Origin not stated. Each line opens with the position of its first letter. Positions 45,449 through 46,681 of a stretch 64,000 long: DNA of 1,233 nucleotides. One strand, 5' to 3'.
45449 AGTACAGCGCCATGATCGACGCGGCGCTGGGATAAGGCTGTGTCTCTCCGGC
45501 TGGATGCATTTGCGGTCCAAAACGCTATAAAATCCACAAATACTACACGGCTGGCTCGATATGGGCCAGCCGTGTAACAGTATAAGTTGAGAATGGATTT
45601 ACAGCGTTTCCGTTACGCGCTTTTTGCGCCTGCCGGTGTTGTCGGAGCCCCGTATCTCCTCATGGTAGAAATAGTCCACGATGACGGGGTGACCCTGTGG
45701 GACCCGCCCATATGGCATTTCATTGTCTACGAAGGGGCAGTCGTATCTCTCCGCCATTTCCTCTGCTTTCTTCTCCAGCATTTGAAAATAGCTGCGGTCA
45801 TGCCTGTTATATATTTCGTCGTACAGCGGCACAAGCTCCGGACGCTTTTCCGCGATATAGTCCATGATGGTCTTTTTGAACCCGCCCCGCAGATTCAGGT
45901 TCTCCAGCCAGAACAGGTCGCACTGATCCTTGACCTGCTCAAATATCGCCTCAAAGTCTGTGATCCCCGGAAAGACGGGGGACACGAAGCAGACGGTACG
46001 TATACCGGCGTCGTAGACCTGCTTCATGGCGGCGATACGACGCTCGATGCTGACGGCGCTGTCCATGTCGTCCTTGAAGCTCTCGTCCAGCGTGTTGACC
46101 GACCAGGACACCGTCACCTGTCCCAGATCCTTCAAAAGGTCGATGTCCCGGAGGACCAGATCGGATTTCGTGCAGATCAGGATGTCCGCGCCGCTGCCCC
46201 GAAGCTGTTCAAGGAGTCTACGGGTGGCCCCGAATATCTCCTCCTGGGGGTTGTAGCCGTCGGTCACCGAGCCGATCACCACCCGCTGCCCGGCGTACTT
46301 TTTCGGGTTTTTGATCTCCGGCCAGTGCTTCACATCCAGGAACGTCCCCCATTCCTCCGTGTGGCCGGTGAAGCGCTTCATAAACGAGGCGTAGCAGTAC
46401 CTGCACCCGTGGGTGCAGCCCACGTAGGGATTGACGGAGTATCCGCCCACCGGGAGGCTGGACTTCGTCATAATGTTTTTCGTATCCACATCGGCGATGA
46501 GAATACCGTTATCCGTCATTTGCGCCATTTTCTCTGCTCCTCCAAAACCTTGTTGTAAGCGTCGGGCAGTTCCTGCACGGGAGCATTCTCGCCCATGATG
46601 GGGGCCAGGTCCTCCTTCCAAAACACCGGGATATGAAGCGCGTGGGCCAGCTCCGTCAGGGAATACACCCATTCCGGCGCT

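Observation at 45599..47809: Metal-tailed Rrf2 regulator heading an overlapping pair of radical SAM enzymes of unknown function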

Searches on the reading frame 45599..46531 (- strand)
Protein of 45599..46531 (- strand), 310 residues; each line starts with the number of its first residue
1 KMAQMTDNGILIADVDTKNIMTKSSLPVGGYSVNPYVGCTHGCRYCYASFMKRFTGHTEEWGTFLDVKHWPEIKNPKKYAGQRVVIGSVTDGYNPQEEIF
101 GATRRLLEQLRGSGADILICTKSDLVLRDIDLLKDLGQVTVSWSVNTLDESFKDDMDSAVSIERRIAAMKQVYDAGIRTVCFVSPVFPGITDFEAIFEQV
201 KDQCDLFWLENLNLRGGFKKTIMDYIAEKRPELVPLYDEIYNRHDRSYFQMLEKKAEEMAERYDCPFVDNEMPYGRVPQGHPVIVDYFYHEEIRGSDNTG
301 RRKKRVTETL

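Call 4: search_protein_families(library=ncbifam, proteins=[window:45599-46531:-], max_evalue=0.01)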
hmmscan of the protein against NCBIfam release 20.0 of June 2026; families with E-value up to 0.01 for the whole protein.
window:45599-46531:- (310 aa): 5 families
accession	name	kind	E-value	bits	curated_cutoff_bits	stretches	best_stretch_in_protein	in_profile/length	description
TIGR04470.1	rSAM_mob_pairB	equivalog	1.3e-178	592.4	410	1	12-296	1-285/285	radical SAM mobile pair protein B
NF033668.1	rSAM_PA0069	hypoth_equivalog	3.4e-37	128.3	360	1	16-203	42-244/348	PA0069 family radical SAM protein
NF038135.1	rSAM_Rv2578c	equivalog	5.8e-30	104.4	430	1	13-264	41-315/317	Rv2578c family radical SAM protein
NF038136.1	rSAM_Rv_intein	exception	8.1e-24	84.4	700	2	77-244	373-549/574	intein-containing Rv2578c family radical SAM protein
TIGR04070.1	photo_TT_lyase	equivalog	0.0042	16.1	400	0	135-203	183-253/338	spore photoproduct lyase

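Call 5: search_protein_families(library=pfam, proteins=[window:45599-46531:-], max_evalue=0.01)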
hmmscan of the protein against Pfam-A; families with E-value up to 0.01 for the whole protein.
window:45599-46531:- (310 aa): 2 families
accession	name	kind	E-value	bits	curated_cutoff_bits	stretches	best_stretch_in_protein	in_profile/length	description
PF04055.27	Radical_SAM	-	2.1e-19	70.8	29.5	1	33-193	1-157/166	Radical SAM superfamily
PF07505.17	DUF5131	-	0.0043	17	28.9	0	32-94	10-83/243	Protein of unknown function (DUF5131)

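Call 7: search_protein_families(library=padloc, proteins=[window:45599-46531:-], max_evalue=0.01)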
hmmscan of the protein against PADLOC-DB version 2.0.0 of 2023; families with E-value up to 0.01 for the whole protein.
window:45599-46531:- (310 aa): 2 families
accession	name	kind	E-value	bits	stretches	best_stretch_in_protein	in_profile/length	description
PDLC04639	PDC-M41B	-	9.2e-05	19.9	1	22-91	2-78/241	-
PDLC04569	PDC-M30B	-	0.00041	18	1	21-80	1-66/241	-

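Call 8: search_protein_families(library=phrogs, proteins=[window:45599-46531:-], max_evalue=0.001)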
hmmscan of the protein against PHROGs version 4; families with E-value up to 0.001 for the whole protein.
window:45599-46531:- (310 aa): 3 families
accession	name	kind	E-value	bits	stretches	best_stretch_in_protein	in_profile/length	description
phrog_13321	-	unknown function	1.1e-95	321.3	1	2-288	13-307/307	-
phrog_9252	-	DNA, RNA and nucleotide metabolism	4.3e-08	33.4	1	34-196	119-283/480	DNA repair photolyase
phrog_2045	-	unknown function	1.2e-06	29.2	1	31-98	12-58/299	-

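Call 9: find_encoding_contigs(protein=window:45599-46531:-, flank=10000, max_places=10)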
Protein window:45599-46531:- (310 aa): no gene with exactly this product is on record in the collection.

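Call 10: search_dna_similar(query=window:45599-46531:-, collection=phages, mode=protein, max_rows=30)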
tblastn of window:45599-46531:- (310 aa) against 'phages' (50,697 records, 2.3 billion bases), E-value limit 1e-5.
Records with a match: 12; places in all: 12; records where one place covers at least 80% of the query: 5.
Best place of each record, by identity: 60-80% 2; <60% 10.
By first word of the organism name: Bacteriophage 6; Acidianus 2; Bicaudavirus 2; Dulem 1; Pseudanabaena 1.
By host as written in the record: - 7; Acidianus convivator AA9 1; Acidianus convivator 1; Sulfolobus solfataricus 1; Varecia variegata 1; Pseudanabaena sp. 1.
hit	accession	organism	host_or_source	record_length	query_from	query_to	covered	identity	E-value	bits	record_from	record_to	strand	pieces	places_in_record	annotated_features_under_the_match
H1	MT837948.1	Bacteriophage sp.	human fecal samples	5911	28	306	90%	79.2%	2e-154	480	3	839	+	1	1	record has no annotation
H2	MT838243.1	Bacteriophage sp.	human fecal samples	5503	5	294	94%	67.6%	5e-124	395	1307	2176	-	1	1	record has no annotation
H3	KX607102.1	Acidianus two-tailed phage variant 1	Acidianus convivator AA9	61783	30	301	88%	28.5%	5e-18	90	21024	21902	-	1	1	radical SAM family protein | IS605 family OrfB transposase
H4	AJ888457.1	Bicaudavirus pozzuoliense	-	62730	30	301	88%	28.5%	5e-18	90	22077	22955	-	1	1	hypothetical protein | putative transposase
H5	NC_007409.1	Bicaudavirus pozzuoliense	Acidianus convivator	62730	30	301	88%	28.5%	5e-18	90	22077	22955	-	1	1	radical SAM protein | transposase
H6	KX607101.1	Acidianus two-tailed virus 2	Sulfolobus solfataricus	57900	30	254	73%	30.2%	3e-16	85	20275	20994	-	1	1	radical SAM protein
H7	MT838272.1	Bacteriophage sp.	human fecal samples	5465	33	257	73%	26.5%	5e-13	75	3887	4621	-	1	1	record has no annotation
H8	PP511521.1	Dulem virus 36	Varecia variegata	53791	32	245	69%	27.2%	1e-8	62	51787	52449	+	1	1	PA0069 family radical SAM protein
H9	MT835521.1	Bacteriophage sp.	human fecal samples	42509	38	218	58%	28.2%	2e-8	61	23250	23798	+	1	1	record has no annotation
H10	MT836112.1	Bacteriophage sp.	human fecal samples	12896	15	185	55%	27.7%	4e-8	61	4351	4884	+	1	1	record has no annotation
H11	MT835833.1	Bacteriophage sp.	human fecal samples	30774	31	194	53%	28.0%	5e-9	63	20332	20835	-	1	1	record has no annotation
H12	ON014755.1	Pseudanabaena phage Pam3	Pseudanabaena sp.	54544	27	200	56%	26.1%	2e-6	55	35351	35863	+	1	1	DNA repair photolyase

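Call 11: search_dna_similar(query=window:45599-46531:-, collection=plasmids, mode=protein, max_rows=40)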
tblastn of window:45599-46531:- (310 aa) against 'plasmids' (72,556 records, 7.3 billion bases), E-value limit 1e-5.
Records with a match: 83; places in all: 88; records where one place covers at least 80% of the query: 36.
Best place of each record, by identity: 80-90% 2; 60-80% 25; <60% 56.
By first word of the organism name: Bacteroides 15; Azospirillum 8; Parabacteroides 7; Sinorhizobium 5; Paracoccus 5; Clostridium 3; Streptomyces 3; Ralstonia 3; Phocaeicola 2; Shinella 2; and 27 more.
By predicted mobility (MOB-suite, as given by PLSDB): non-mobilizable 71; mobilizable 7; conjugative 5.
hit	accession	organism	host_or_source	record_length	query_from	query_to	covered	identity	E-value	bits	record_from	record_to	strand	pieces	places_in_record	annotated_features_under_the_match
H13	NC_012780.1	[Eubacterium] eligens ATCC 27750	-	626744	8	304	96%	86.9%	2e-178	553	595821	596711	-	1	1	radical SAM mobile pair protein B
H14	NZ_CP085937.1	Lachnospira eligens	-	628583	8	304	96%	86.9%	2e-178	553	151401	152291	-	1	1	radical SAM mobile pair protein B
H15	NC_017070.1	Selenomonas ruminantium subsp. lactilytica TAM6421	-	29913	10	302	95%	73.6%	1e-146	462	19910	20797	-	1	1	radical SAM mobile pair protein B | radical SAM mobile pair protein A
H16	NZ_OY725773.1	Parabacteroides distasonis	-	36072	6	294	93%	69.2%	2e-123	396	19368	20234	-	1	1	radical SAM mobile pair protein B | radical SAM mobile pair protein A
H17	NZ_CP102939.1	Bacteroides cellulosilyticus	Blood(Human)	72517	6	294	93%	69.2%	2e-123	396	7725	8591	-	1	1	radical SAM mobile pair protein B | radical SAM mobile pair protein A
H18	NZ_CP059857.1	Bacteroides zhangwenhongii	Homo sapiens,pure culture,feces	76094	6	294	93%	69.2%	2e-123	396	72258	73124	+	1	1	radical SAM mobile pair protein B | radical SAM mobile pair protein A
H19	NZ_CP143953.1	Phocaeicola vulgatus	Homo sapiens,cell culture,fecal sample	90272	6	294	93%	69.2%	2e-123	396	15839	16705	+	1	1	radical SAM mobile pair protein B | radical SAM mobile pair protein A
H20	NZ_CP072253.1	Bacteroides cellulosilyticus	Homo sapiens,cultured bacterial ...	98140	6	294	93%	69.2%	2e-123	396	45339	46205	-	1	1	radical SAM mobile pair protein B | radical SAM mobile pair protein A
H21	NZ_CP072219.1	Bacteroides xylanisolvens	Homo sapiens,cultured bacterial ...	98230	6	294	93%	69.2%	2e-123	396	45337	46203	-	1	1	radical SAM mobile pair protein B | radical SAM mobile pair protein A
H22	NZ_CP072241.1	Bacteroides uniformis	Homo sapiens,cultured bacterial ...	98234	6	294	93%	69.2%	2e-123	396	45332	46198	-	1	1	radical SAM mobile pair protein B | radical SAM mobile pair protein A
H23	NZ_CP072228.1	Bacteroides eggerthii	Homo sapiens,cultured bacterial ...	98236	6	294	93%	69.2%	2e-123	396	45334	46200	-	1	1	radical SAM mobile pair protein B | radical SAM mobile pair protein A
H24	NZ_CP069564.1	Bacteroides fragilis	-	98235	6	294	93%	69.2%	2e-123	396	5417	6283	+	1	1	radical SAM mobile pair protein B | radical SAM mobile pair protein A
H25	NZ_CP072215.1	Bacteroides xylanisolvens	Homo sapiens,cultured bacterial ...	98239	6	294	93%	69.2%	2e-123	396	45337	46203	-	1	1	radical SAM mobile pair protein B | radical SAM mobile pair protein A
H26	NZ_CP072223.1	Bacteroides uniformis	Homo sapiens,cultured bacterial ...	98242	6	294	93%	69.2%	2e-123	396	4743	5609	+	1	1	radical SAM mobile pair protein B | radical SAM mobile pair protein A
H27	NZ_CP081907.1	Parabacteroides distasonis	Homo sapiens,Biopsy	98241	6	294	93%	69.2%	2e-123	396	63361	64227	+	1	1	radical SAM mobile pair protein B | radical SAM mobile pair protein A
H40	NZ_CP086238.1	Clostridium estertheticum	single colony,bovine feces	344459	7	293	93%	58.9%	7e-116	374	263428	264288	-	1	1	radical SAM mobile pair protein B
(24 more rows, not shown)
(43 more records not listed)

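Call 12: get_annotated_region(hit=H13, flank=8000)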
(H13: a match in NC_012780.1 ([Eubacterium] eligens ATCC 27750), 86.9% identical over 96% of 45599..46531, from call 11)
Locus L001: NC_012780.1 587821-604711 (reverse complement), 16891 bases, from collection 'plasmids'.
description: [Eubacterium] eligens ATCC 27750 plasmid unnamed, complete sequence
organism: [Eubacterium] eligens ATCC 27750 (NCBI taxid 515620)
taxonomy: Bacteria; Bacillota; Clostridia; Lachnospirales; Lachnospiraceae; Lachnospira; Lachnospira eligens; [Eubacterium] eligens ATCC 27750
host: -; source: -; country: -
typing (MOB-suite, as given by PLSDB): non-mobilizable; replicon rep_cluster_238
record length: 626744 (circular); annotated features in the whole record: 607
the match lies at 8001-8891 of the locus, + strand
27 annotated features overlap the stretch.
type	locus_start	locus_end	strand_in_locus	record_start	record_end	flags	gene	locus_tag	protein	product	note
CDS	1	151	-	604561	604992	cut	-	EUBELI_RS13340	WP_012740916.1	S24 family peptidase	-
CDS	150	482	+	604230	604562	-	-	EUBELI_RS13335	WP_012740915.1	HNH endonuclease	-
CDS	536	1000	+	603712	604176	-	-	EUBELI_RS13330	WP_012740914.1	YaiI/YqxD family protein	-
CDS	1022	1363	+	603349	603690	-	-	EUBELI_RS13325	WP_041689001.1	arsenate reductase family protein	-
CDS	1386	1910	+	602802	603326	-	-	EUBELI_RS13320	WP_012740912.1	GNAT family N-acetyltransferase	-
CDS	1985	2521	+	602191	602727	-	-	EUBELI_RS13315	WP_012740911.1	RNA 2'-phosphotransferase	-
CDS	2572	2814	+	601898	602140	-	-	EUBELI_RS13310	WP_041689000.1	hypothetical protein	-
CDS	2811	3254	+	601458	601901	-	-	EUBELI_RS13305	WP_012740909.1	flavodoxin family protein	-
CDS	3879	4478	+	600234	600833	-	-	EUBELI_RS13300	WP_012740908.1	hypothetical protein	-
CDS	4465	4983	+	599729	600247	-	-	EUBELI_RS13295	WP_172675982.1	O-acetyl-ADP-ribose deacetylase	-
CDS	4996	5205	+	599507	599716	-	-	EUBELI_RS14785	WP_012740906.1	NUDIX hydrolase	-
CDS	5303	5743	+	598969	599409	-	-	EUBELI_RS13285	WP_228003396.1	XRE family transcriptional regulator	-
CDS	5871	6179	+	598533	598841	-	-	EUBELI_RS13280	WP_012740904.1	hypothetical protein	-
CDS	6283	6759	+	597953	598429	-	-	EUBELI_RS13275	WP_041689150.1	pyridoxamine 5'-phosphate oxidase family protein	-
CDS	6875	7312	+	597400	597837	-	-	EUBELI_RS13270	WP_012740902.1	radical SAM mobile pair system MarR family transcriptional regulator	-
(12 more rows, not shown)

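Call 13: get_annotated_region(hit=H15, flank=8000)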
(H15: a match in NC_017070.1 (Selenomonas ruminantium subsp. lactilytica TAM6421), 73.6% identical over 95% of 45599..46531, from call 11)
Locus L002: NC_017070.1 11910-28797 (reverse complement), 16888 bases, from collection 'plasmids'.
description: Selenomonas ruminantium subsp. lactilytica TAM6421 plasmid pSRC6, complete sequence
organism: Selenomonas ruminantium subsp. lactilytica TAM6421 (NCBI taxid 927704)
taxonomy: Bacteria; Bacillota; Negativicutes; Selenomonadales; Selenomonadaceae; Selenomonas; Selenomonas ruminantium; Selenomonas ruminantium subsp. lactilytica TAM6421
host: -; source: -; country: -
typing (MOB-suite, as given by PLSDB): mobilizable; relaxase MOBQ
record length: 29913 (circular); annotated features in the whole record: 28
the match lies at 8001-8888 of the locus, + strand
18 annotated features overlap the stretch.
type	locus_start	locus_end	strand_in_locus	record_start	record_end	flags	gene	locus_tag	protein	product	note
CDS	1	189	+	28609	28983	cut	-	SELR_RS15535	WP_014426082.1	hypothetical protein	-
CDS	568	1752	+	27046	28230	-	-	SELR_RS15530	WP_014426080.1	ATP-binding protein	-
CDS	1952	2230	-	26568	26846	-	-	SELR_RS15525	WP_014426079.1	type II toxin-antitoxin system RelB/DinJ family antitoxin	GO:0006355 - regulation of DNA-templated transcription [Evidence IEA]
CDS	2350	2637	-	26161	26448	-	-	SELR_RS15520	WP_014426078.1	AbrB/MazE/SpoVT family DNA-binding domain-containing protein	-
CDS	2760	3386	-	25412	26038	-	-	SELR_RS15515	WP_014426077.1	DUF6088 family protein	-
CDS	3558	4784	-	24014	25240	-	-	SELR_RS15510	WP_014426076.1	type II toxin-antitoxin system HipA family toxin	-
CDS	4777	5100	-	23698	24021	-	-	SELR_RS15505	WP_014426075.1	helix-turn-helix transcriptional regulator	-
CDS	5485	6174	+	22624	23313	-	-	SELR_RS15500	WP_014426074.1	recombinase family protein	GO:0006310 - DNA recombination [Evidence IEA]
CDS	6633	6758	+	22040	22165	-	-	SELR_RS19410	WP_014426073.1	hypothetical protein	-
CDS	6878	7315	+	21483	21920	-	-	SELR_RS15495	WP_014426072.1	radical SAM mobile pair system MarR family transcriptional regulator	-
CDS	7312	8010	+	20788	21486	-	-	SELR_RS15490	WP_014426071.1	radical SAM mobile pair protein A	-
CDS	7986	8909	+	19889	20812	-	-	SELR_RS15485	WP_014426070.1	radical SAM mobile pair protein B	-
CDS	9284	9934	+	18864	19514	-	-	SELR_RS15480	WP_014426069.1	chloramphenicol acetyltransferase CAT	-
CDS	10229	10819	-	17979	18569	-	-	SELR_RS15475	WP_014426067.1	hypothetical protein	-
CDS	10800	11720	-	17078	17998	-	-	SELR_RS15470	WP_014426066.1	hypothetical protein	-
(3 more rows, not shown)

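Call 14: get_annotated_region(hit=H21, flank=8000)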
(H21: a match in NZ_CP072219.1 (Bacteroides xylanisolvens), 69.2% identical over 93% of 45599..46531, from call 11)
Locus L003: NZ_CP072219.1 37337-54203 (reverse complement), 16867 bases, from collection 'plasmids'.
description: Bacteroides xylanisolvens strain CL11T00C03 plasmid pMMCAT_BxylCL11T00-1, complete sequence
organism: Bacteroides xylanisolvens (NCBI taxid 371601)
taxonomy: Bacteria; Bacteroidota; Bacteroidia; Bacteroidales; Bacteroidaceae; Bacteroides; Bacteroides xylanisolvens
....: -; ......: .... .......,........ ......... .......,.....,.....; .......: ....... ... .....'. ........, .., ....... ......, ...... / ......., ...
typing (MOB-suite, as given by PLSDB): non-mobilizable; replicon rep_cluster_1702
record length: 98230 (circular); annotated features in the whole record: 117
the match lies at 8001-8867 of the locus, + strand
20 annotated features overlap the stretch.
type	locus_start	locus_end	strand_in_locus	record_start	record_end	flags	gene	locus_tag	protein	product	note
CDS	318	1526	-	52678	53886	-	-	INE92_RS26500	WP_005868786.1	hypothetical protein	-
CDS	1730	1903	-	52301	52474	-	-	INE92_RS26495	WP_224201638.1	hypothetical protein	-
CDS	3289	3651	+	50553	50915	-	-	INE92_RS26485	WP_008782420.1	MobC family plasmid mobilization relaxosome protein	-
CDS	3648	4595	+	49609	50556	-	-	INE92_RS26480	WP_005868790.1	relaxase/mobilization nuclease domain-containing protein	-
CDS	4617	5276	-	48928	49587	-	-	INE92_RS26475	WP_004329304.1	AraC family transcriptional regulator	-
CDS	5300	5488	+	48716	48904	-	-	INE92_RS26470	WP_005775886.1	hypothetical protein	-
CDS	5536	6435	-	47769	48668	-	-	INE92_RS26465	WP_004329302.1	AraC family transcriptional regulator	-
CDS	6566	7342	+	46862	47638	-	-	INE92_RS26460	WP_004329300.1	MBL fold metallo-hydrolase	-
CDS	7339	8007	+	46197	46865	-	-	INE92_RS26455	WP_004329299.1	radical SAM mobile pair protein A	-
CDS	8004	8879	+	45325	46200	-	-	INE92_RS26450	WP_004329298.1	radical SAM mobile pair protein B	-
CDS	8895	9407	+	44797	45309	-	-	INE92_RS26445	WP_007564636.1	HAMP domain-containing sensor histidine kinase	GO:0007165 - signal transduction [Evidence IEA]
CDS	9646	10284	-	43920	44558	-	-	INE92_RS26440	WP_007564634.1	recombinase family protein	-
CDS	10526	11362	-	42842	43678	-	rhuM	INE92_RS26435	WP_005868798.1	RhuM family protein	-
CDS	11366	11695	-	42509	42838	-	-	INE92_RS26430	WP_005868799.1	hypothetical protein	-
CDS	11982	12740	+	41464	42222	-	-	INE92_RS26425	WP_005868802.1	ParA family protein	-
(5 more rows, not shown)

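Call 15: get_annotated_region(hit=H40, flank=8000)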
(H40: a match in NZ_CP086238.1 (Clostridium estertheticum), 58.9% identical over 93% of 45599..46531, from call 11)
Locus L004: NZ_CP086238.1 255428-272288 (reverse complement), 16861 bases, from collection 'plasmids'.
description: Clostridium estertheticum strain CF002 plasmid pCF002-344, complete sequence
organism: Clostridium estertheticum (NCBI taxid 238834)
taxonomy: Bacteria; Bacillota; Clostridia; Eubacteriales; Clostridiaceae; Clostridium; Clostridium estertheticum
host: -; source: single colony,bovine feces; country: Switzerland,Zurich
typing (MOB-suite, as given by PLSDB): non-mobilizable
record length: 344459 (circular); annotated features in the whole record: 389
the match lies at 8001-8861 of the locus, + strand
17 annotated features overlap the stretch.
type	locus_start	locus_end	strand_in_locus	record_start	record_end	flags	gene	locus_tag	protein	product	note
CDS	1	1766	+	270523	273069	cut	-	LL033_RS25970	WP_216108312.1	ATP-binding cassette domain-containing protein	-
CDS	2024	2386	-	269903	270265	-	-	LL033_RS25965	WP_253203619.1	IS110 family transposase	-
CDS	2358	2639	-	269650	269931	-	-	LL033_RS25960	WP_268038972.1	transposase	GO:0006313 - DNA transposition [Evidence IEA]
CDS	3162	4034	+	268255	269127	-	-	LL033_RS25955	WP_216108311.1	DUF5131 family protein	-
CDS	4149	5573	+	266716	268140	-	-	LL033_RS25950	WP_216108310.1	carboxylesterase family protein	-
CDS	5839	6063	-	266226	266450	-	-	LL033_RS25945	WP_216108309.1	TetR/AcrR family transcriptional regulator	GO:0006355 - regulation of DNA-templated transcription [Evidence IEA]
CDS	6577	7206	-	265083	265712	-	-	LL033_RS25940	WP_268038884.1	MmcQ/YjbR family DNA-binding protein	-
CDS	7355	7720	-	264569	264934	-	-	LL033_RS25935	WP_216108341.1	winged helix-turn-helix transcriptional regulator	-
CDS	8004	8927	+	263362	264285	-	-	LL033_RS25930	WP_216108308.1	radical SAM mobile pair protein B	-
CDS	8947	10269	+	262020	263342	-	-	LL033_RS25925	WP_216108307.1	replication-associated recombination protein A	GO:0006260 - DNA replication [Evidence IEA]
CDS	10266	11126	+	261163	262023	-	-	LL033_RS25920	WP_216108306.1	alpha/beta hydrolase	-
CDS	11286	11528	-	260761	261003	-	-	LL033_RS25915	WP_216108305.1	methyltransferase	-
CDS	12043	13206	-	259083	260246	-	-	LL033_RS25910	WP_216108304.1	alpha/beta fold hydrolase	-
CDS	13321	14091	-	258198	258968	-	-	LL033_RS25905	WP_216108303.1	helix-turn-helix transcriptional regulator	GO:0006355 - regulation of DNA-templated transcription [Evidence IEA]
CDS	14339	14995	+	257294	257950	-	-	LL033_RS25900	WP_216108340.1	class I SAM-dependent methyltransferase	-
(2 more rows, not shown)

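Call 19: find_related_loci(query=window:45599-46531:-, collection=genome_contigs, flank=10000)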
Query window:45599-46531:- (310 aa) in genome_contigs; peptide patterns used: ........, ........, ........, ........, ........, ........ (x = any residue, [..] = any of these).
599 stretches matched a pattern (row limit reached: there are more); 580 encode a relative of the query (tblastn E <= 1e-3); the best 80 are kept; 80 distinct loci.
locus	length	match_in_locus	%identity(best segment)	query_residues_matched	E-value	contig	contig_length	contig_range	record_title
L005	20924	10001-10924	92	2-309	0e+0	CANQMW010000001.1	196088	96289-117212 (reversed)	MAG: uncultured Oscillospiraceae bacterium isolate Lapin-012__bin81 genome assembly, contig: Lapin-012__NODE_71_length_1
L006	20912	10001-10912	90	1-304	0e+0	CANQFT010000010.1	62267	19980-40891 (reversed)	MAG: uncultured Oscillospiraceae bacterium isolate Lapin-003-2__bin1 genome assembly, contig: Lapin-003-2__NODE_438_leng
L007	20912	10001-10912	91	1-304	0e+0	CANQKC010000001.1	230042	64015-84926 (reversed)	MAG: uncultured Monoglobus sp. isolate Lapin-030__bin72 genome assembly, contig: Lapin-030__NODE_34_length_230042_cov_9.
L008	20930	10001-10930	92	1-310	0e+0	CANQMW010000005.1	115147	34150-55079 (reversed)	MAG: uncultured Oscillospiraceae bacterium isolate Lapin-012__bin81 genome assembly, contig: Lapin-012__NODE_289_length_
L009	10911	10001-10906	90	1-302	0e+0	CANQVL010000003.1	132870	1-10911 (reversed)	MAG: uncultured Oscillospiraceae bacterium isolate Lapin-032__bin87 genome assembly, contig: Lapin-032__NODE_195_length_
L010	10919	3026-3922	91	1-299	0e+0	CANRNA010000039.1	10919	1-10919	MAG: uncultured Oscillospiraceae bacterium isolate Lapin-021__bin54 genome assembly, contig: Lapin-021__NODE_6910_length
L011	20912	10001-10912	93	1-304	0e+0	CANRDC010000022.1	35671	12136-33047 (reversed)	MAG: uncultured Oscillospiraceae bacterium isolate Lapin-027__bin22 genome assembly, contig: Lapin-027__NODE_902_length_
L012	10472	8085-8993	92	2-304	0e+0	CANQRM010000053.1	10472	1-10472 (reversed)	MAG: uncultured Oscillospiraceae bacterium isolate Lapin-023__bin99 genome assembly, contig: Lapin-023__NODE_8195_length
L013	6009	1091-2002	88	1-304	0e+0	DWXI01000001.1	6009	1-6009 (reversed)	MAG TPA_asm: Candidatus Mediterraneibacter intestinigallinarum isolate ChiBcec15-2237 ChiBcec15__C753_L6009_SAMN08010102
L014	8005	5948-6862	87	1-305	0e+0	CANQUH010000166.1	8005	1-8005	MAG: uncultured Lachnospiraceae bacterium isolate Lapin-023__bin50 genome assembly, contig: Lapin-023__NODE_11342_length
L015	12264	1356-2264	88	2-304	0e+0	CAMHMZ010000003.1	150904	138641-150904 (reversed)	MAG: uncultured Clostridia bacterium isolate SRR11784281_bin.87_metaWRAP_v1.3_MAG genome assembly, contig: ERZ12203356.3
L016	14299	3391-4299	88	2-304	0e+0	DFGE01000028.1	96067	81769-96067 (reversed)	MAG TPA_asm: Clostridiales bacterium UBA3758 UBA3758_contig_812, whole genome shotgun sequence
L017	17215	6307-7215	88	2-304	0e+0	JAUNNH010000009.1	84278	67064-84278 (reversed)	MAG: Eubacteriales bacterium isolate S32M_St_metabat_45 NODE_158_length_84278_cov_19.761134, whole genome shotgun sequen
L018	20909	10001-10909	87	2-304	0e+0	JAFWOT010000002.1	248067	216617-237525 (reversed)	MAG: Clostridia bacterium isolate RGIG5933 Sheep_Omasum-1__c381, whole genome shotgun sequence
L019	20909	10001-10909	87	2-304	0e+0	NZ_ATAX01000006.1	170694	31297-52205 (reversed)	Ruminococcus flavefaciens 007c Rf007c_contig00014, whole genome shotgun sequence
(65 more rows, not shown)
